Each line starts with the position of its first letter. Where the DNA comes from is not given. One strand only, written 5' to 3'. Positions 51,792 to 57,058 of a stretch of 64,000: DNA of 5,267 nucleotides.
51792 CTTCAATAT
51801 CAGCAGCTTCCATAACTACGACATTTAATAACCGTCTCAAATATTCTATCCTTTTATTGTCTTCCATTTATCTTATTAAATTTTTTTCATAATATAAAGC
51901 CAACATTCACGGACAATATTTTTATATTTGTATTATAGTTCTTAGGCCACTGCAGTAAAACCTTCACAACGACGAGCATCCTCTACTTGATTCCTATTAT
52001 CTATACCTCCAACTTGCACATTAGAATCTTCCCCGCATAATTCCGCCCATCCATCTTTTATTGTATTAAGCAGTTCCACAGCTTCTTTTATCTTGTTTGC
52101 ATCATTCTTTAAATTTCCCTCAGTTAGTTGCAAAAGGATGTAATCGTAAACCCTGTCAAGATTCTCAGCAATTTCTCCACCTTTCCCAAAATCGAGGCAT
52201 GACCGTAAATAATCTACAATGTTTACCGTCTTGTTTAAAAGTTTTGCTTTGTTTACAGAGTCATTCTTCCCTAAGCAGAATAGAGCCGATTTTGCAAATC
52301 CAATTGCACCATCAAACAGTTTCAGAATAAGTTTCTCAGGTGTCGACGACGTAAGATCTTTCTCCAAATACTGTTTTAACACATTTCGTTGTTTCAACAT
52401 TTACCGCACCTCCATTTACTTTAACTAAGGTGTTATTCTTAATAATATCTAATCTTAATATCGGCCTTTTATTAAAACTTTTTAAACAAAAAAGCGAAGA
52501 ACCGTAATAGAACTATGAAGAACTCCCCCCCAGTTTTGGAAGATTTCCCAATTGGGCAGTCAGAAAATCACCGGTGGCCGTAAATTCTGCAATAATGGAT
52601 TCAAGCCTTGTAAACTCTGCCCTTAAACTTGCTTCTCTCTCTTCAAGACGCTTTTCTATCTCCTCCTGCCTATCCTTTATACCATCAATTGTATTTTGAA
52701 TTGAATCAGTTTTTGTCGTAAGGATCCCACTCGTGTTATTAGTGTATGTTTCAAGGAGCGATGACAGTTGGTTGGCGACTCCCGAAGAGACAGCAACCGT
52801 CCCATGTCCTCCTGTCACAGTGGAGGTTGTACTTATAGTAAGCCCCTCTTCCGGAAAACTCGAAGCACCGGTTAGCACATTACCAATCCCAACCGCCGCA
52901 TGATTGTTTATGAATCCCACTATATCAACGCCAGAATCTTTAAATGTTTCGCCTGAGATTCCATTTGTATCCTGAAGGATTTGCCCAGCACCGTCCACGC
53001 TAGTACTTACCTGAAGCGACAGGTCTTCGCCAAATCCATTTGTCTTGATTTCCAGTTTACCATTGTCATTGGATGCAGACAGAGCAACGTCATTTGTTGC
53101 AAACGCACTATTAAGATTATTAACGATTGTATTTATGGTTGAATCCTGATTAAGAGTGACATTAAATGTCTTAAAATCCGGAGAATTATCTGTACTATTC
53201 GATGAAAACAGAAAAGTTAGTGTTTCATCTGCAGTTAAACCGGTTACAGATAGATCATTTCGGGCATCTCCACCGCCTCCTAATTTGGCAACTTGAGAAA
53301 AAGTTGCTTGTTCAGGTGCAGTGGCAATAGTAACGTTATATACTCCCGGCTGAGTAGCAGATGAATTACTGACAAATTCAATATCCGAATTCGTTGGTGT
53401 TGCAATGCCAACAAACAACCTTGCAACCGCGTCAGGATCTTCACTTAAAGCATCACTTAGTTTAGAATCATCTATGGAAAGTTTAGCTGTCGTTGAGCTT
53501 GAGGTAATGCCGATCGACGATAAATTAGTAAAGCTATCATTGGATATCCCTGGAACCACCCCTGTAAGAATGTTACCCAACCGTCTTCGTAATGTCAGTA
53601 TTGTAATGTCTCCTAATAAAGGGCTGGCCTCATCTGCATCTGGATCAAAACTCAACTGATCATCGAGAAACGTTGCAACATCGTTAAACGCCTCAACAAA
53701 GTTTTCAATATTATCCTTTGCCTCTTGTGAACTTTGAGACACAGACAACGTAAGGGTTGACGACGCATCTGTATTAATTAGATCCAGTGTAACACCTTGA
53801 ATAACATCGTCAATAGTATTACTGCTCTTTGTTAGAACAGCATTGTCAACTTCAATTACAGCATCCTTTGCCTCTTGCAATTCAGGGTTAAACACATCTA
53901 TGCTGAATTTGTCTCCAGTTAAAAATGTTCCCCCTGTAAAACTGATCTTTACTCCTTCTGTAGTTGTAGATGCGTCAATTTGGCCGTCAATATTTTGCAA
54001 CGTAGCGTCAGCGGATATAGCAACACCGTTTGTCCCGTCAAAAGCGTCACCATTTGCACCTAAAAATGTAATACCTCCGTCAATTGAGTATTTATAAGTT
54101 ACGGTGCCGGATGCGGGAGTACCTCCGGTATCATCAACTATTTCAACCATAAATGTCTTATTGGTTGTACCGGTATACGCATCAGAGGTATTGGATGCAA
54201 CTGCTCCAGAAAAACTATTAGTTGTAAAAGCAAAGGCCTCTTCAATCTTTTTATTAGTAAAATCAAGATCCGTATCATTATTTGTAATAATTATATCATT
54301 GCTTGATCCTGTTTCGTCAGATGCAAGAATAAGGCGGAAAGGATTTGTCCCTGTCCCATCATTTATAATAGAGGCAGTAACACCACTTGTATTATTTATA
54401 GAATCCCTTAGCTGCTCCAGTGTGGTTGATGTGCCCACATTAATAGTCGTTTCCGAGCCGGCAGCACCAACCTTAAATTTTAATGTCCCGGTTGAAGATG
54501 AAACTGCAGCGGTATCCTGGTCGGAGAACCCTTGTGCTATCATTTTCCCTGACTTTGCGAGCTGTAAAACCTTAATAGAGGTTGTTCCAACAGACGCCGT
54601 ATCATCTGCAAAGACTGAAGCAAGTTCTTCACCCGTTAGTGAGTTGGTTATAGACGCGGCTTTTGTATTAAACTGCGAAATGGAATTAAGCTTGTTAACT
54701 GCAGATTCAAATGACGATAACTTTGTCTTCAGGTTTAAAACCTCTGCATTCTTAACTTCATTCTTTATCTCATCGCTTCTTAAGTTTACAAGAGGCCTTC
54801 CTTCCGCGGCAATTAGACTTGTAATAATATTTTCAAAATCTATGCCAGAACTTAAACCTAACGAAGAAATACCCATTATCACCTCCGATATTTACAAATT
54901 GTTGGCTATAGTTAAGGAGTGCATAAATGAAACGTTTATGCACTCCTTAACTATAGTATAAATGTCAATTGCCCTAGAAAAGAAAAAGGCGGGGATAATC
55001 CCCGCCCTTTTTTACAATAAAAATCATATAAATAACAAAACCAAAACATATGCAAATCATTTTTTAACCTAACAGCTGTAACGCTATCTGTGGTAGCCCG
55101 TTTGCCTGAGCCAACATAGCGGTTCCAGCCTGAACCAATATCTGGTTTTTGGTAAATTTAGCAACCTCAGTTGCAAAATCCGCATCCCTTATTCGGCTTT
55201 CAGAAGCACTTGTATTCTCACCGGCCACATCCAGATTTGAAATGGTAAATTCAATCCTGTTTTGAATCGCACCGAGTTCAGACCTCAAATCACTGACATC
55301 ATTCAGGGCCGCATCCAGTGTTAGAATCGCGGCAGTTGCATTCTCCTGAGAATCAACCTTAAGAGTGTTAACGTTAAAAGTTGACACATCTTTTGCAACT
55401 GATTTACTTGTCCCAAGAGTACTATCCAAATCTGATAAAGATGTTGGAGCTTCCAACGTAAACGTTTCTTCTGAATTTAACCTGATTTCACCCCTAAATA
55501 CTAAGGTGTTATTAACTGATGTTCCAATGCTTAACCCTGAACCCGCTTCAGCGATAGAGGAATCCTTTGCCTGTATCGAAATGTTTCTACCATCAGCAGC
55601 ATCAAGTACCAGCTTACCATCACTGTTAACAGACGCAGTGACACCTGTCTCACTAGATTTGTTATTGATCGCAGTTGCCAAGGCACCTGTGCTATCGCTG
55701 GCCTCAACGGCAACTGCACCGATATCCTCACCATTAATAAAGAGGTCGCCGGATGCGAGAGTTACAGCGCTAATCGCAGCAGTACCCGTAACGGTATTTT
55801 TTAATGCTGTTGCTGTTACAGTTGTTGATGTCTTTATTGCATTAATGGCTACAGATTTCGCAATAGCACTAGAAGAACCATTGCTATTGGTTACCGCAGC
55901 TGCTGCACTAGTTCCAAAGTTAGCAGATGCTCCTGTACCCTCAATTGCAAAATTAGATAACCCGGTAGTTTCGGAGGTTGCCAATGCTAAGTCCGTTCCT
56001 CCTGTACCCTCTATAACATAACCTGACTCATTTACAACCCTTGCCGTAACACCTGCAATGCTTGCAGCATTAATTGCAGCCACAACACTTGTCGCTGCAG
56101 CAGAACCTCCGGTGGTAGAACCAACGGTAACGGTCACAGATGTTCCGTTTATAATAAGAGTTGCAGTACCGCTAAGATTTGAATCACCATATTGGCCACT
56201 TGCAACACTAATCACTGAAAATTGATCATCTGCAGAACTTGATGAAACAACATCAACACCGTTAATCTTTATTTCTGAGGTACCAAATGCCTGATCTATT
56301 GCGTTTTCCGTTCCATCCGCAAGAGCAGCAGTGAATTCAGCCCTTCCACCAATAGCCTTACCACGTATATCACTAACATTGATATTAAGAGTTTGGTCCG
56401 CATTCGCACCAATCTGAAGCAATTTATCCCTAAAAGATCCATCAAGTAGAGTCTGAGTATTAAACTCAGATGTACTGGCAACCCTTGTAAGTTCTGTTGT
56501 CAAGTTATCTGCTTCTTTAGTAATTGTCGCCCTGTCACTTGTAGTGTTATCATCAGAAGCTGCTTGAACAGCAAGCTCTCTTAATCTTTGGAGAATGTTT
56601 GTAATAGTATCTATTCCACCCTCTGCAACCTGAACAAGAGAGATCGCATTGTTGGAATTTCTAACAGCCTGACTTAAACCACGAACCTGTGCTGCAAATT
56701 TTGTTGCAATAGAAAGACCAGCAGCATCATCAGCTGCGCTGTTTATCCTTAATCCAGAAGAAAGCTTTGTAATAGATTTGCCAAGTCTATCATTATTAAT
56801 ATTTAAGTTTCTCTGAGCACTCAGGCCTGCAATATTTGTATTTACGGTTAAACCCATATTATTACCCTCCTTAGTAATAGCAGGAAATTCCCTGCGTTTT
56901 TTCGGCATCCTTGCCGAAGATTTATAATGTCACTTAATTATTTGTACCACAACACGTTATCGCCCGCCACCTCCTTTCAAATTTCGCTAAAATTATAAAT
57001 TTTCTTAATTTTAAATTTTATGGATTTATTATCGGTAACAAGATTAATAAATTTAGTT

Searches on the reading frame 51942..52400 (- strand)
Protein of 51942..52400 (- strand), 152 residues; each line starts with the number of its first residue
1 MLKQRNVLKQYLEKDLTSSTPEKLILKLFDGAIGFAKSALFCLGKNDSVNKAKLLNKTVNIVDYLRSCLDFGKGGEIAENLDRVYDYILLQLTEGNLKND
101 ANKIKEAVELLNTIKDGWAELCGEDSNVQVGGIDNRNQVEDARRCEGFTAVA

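Call 54: search_protein_families(library=pfam, proteins=[window:51942-52400:-], max_evalue=0.0001)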
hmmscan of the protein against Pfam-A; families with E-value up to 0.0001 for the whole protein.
window:51942-52400:- (152 aa): 1 family
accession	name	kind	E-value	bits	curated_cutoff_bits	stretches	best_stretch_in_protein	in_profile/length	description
PF02561.19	FliS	-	5.7e-32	110.8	26.7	1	9-121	2-114/115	Flagellar protein FliS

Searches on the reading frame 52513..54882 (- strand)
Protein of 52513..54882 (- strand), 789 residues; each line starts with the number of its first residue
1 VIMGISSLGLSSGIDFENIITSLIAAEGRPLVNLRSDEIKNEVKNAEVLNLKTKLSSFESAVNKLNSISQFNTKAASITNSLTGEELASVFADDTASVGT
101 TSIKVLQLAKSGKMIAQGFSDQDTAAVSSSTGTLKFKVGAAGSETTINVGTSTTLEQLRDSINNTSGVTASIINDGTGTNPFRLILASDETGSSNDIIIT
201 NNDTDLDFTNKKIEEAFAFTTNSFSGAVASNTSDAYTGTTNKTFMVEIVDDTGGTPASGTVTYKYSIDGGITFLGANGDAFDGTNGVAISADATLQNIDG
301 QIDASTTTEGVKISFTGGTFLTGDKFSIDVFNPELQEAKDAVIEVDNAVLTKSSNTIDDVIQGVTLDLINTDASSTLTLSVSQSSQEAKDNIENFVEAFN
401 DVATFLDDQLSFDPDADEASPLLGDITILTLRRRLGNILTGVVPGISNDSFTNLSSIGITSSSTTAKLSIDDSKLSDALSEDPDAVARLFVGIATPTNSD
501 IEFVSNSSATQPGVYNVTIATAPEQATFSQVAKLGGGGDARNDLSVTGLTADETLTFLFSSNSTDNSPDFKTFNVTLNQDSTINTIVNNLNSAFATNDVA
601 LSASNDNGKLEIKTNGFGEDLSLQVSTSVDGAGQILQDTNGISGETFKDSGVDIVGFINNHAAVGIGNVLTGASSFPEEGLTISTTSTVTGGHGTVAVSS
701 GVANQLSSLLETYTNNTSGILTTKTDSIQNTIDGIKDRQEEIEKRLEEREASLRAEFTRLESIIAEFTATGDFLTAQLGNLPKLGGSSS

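Call 54: search_protein_families(library=pfam, proteins=[window:52513-54882:-], max_evalue=0.0001)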
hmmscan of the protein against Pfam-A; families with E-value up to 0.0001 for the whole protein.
window:52513-54882:- (789 aa): 3 families
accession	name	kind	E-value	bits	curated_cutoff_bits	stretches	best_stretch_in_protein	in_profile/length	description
PF07195.17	FliD_C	-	3.3e-45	154.8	25.4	2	338-504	1-170/236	Flagellar hook-associated protein 2 C-terminus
PF02465.23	FliD_N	-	1e-15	58.6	24.8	1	12-111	1-96/97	Flagellar hook-associated protein 2 N-terminus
PF07196.18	Flagellin_IN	-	1.5e-05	25.5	22.7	1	133-186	1-51/55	Flagellin hook IN motif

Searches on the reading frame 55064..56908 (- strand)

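Call 54: search_protein_families(library=pfam, proteins=[window:55064-56908:-], max_evalue=0.0001)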
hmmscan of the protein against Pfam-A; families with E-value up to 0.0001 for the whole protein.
window:55064-56908:- (614 aa): 3 families
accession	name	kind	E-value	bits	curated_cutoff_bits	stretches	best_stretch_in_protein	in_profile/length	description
PF00669.25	Flagellin_N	-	4.2e-42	143.9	26.6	1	22-158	1-137/139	Bacterial flagellin N-terminal helical region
PF00700.27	Flagellin_C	-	7.8e-28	97.1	23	1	531-613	4-86/86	Bacterial flagellin C-terminal helical region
PF07196.18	Flagellin_IN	-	1.7e-10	41.4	22.7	1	391-438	4-54/55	Flagellin hook IN motif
